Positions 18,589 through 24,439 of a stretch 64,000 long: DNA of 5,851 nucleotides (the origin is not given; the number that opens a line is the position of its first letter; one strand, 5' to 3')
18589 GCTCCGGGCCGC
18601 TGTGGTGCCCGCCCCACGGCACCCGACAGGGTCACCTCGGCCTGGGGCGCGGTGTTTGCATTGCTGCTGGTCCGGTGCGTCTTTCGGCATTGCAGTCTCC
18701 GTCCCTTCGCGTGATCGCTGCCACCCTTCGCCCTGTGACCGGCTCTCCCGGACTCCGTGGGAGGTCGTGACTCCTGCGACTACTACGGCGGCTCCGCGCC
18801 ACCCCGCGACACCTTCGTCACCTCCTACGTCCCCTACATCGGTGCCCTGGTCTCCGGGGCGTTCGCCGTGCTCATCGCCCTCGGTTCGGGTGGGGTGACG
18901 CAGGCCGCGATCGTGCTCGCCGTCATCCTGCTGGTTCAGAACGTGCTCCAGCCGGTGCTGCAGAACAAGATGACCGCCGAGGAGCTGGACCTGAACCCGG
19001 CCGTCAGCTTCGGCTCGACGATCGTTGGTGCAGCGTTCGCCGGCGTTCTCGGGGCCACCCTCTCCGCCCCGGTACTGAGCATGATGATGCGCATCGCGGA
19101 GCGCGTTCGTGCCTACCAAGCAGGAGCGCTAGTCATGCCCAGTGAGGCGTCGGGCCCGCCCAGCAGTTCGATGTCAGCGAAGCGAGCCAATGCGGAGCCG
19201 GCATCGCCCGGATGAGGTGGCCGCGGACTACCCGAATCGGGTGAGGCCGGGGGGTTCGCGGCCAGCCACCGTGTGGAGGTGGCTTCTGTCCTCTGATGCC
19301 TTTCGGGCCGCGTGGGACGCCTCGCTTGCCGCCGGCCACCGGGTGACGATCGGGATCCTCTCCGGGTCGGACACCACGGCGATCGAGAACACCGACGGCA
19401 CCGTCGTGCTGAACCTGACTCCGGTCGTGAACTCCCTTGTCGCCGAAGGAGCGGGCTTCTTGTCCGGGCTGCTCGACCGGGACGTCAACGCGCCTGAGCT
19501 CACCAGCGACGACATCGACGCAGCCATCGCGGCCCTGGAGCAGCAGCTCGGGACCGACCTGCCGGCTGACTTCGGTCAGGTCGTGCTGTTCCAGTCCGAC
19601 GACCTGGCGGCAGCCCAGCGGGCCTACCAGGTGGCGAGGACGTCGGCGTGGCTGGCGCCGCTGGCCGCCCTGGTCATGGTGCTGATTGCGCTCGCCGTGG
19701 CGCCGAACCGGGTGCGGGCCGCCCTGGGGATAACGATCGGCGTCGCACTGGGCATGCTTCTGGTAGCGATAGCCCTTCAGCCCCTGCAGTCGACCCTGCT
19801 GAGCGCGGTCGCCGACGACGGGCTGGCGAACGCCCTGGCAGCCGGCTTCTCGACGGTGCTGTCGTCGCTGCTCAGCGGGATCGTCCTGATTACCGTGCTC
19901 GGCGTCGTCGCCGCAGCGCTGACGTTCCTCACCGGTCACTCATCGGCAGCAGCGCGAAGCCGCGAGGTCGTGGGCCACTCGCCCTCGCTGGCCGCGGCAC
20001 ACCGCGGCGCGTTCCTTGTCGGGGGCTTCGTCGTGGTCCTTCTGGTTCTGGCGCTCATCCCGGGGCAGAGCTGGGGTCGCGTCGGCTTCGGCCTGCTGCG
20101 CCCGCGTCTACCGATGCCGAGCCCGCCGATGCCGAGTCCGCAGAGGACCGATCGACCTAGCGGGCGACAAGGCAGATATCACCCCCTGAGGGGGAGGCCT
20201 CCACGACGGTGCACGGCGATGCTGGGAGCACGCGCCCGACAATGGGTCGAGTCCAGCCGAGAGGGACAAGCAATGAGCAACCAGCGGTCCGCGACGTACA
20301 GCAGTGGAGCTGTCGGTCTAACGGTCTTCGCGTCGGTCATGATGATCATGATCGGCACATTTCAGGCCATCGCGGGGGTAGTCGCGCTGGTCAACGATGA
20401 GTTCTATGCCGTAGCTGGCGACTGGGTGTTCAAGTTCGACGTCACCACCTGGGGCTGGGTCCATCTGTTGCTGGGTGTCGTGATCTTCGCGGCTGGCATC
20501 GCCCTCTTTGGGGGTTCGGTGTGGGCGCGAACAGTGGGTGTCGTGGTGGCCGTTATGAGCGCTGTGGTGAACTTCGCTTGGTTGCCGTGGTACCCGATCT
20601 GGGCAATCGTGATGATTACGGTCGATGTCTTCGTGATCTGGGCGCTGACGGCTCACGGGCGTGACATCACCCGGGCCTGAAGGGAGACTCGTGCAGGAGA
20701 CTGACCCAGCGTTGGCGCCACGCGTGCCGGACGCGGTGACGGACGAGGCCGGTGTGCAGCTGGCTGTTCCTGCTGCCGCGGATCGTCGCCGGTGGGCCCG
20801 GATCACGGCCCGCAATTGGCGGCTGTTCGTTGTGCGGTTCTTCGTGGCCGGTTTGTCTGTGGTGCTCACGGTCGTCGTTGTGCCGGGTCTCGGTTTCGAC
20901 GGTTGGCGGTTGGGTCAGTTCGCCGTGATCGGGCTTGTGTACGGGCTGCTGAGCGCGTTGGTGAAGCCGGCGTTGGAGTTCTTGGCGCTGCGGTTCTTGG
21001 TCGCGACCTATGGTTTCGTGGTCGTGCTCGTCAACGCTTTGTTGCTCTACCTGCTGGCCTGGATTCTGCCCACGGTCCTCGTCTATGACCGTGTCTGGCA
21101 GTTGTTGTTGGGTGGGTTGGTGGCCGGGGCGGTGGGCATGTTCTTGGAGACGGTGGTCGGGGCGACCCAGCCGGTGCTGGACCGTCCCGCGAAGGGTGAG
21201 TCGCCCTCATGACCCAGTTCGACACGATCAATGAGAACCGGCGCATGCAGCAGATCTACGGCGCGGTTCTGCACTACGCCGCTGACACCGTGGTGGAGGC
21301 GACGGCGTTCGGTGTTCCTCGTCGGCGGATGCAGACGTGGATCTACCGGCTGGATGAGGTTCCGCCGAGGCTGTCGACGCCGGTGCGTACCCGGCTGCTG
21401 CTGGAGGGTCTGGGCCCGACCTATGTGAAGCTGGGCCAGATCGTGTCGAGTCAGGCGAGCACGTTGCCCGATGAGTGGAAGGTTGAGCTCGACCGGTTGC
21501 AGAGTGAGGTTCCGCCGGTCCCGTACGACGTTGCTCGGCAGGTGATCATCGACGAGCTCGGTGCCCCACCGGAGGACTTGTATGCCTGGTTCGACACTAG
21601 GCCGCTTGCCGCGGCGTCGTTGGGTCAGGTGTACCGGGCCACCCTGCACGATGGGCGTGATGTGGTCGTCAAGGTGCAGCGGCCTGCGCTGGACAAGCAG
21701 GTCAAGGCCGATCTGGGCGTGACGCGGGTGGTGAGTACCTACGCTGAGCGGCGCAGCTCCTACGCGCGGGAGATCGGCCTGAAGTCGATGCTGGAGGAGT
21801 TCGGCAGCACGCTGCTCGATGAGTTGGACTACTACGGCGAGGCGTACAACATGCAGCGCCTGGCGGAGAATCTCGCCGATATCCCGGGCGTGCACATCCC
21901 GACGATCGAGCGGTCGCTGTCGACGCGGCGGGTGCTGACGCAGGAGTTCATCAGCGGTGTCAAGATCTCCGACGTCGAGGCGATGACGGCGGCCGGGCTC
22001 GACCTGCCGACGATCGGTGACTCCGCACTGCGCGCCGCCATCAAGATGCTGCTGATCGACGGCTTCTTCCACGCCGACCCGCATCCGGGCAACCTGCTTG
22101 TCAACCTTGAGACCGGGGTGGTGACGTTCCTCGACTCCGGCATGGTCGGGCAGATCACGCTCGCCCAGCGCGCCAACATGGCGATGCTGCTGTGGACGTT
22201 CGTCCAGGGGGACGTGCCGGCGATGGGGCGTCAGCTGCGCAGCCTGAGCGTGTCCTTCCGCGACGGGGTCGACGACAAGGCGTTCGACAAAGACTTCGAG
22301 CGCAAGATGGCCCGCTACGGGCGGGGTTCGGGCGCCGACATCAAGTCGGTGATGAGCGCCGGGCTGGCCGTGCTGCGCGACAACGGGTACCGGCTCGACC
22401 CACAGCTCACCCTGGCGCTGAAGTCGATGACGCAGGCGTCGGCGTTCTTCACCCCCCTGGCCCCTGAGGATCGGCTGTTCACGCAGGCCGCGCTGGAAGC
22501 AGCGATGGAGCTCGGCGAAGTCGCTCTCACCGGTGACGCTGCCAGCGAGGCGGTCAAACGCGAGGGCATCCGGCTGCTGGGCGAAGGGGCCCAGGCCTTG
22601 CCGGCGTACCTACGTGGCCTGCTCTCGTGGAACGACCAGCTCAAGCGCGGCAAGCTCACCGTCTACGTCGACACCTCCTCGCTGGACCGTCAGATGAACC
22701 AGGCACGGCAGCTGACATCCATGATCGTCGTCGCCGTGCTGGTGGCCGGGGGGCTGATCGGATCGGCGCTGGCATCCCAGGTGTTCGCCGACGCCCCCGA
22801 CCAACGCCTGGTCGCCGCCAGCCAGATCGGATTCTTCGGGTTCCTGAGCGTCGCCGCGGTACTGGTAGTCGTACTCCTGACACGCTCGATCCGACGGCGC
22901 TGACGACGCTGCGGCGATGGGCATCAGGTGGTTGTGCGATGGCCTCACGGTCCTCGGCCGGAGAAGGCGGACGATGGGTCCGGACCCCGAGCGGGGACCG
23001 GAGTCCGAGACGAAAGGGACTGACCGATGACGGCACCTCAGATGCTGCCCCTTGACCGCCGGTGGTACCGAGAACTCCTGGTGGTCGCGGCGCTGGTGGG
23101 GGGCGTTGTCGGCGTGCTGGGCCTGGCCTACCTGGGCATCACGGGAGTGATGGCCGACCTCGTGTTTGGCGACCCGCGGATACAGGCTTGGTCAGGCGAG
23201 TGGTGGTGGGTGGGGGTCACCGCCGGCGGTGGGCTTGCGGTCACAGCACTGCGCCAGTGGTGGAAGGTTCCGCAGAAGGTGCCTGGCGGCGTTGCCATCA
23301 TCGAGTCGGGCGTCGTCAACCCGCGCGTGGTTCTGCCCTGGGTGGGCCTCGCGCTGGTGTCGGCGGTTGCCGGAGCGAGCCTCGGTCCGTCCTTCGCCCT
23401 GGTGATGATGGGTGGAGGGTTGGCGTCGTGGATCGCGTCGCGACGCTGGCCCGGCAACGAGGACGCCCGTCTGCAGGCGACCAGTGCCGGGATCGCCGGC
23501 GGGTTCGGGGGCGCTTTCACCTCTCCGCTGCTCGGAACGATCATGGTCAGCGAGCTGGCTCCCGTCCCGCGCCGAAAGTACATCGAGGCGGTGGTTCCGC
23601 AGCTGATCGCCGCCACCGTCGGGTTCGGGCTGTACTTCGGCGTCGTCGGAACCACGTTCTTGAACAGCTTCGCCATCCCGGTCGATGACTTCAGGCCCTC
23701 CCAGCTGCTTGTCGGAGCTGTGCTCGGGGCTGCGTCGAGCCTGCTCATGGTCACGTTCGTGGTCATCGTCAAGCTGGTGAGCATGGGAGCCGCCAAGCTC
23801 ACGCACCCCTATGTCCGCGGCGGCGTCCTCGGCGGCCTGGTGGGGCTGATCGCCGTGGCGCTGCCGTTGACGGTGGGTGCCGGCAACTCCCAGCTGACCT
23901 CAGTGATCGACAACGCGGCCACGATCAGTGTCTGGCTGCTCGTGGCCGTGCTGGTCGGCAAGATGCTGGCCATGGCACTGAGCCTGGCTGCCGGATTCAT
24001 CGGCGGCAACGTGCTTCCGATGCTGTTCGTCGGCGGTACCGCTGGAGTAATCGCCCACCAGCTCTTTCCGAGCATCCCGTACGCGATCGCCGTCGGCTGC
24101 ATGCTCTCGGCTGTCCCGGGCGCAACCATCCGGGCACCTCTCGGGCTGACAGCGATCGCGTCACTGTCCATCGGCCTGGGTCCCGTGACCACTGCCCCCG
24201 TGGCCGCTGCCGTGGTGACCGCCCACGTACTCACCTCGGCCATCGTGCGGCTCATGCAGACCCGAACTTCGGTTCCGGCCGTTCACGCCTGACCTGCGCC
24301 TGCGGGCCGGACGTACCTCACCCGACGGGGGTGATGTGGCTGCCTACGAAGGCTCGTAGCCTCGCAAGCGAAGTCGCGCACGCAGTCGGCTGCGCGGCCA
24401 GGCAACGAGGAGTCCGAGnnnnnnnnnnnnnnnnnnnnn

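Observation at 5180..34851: Recurrent oriented palindrome YACCC-N5-GGGTG(AGG) upstream of at least ten transcription units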

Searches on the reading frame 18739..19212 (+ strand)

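Call 8: search_protein_families(library=pfam, proteins=[window:18739-19212:+], max_evalue=0.001)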
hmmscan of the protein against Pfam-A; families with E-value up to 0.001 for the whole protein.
window:18739-19212:+ (158 aa): 1 family
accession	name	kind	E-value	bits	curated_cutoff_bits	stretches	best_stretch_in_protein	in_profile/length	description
PF01594.21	AI-2E_transport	-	1.1e-16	61.4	34.3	1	25-122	228-325/327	AI-2E family transporter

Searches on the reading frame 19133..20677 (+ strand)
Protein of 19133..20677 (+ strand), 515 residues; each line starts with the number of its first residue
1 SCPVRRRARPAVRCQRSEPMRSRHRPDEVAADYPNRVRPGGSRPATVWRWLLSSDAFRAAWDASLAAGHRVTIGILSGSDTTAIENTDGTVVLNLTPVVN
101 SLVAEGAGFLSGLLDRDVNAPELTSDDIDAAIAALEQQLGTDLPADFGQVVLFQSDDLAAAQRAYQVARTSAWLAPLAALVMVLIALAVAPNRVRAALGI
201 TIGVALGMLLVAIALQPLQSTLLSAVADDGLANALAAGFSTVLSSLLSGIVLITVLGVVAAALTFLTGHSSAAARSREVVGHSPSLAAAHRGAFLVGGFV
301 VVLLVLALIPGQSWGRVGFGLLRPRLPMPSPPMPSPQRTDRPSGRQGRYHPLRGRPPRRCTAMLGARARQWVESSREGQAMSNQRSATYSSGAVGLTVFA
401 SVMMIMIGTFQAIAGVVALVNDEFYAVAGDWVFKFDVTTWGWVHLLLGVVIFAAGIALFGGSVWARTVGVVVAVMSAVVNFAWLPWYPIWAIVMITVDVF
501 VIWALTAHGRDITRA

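Call 8: search_protein_families(library=pfam, proteins=[window:19133-20677:+], max_evalue=0.001)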
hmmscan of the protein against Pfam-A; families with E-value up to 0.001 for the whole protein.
window:19133-20677:+ (515 aa): 1 family
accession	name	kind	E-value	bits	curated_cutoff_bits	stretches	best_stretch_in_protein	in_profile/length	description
PF23636.1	DUF7144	-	1.1e-40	138.7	27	1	397-510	2-115/115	Domain of unknown function (DUF7144)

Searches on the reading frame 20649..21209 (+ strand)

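Call 8: search_protein_families(library=pfam, proteins=[window:20649-21209:+], max_evalue=0.001)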
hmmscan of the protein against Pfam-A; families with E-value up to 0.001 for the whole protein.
window:20649-21209:+ (187 aa): 1 family
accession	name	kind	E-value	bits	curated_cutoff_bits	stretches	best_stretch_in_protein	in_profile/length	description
PF04020.18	Phage_holin_4_2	-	1.1e-12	48.9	28.8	1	60-164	3-104/105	Mycobacterial 4 TMS phage holin, superfamily IV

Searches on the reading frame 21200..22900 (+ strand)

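Call 8: search_protein_families(library=pfam, proteins=[window:21200-22900:+], max_evalue=0.001)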
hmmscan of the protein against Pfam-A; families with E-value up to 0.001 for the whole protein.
window:21200-22900:+ (567 aa): 2 families
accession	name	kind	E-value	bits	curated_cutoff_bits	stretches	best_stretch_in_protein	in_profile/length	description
PF03109.22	ABC1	-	7e-71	238.6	22.9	1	99-342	1-240/244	ABC1 atypical kinase-like domain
PF01636.29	APH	-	2.2e-05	24.8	23.2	1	218-338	97-219/239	Phosphotransferase enzyme family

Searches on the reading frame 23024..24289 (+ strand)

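Call 8: search_protein_families(library=pfam, proteins=[window:23024-24289:+], max_evalue=0.001)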
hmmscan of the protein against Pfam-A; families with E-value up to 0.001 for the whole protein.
window:23024-24289:+ (422 aa): 1 family
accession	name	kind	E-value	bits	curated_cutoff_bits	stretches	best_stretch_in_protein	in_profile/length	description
PF00654.25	Voltage_CLC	-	1.5e-31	110.2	24.8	1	98-404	35-345/346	Voltage gated chloride channel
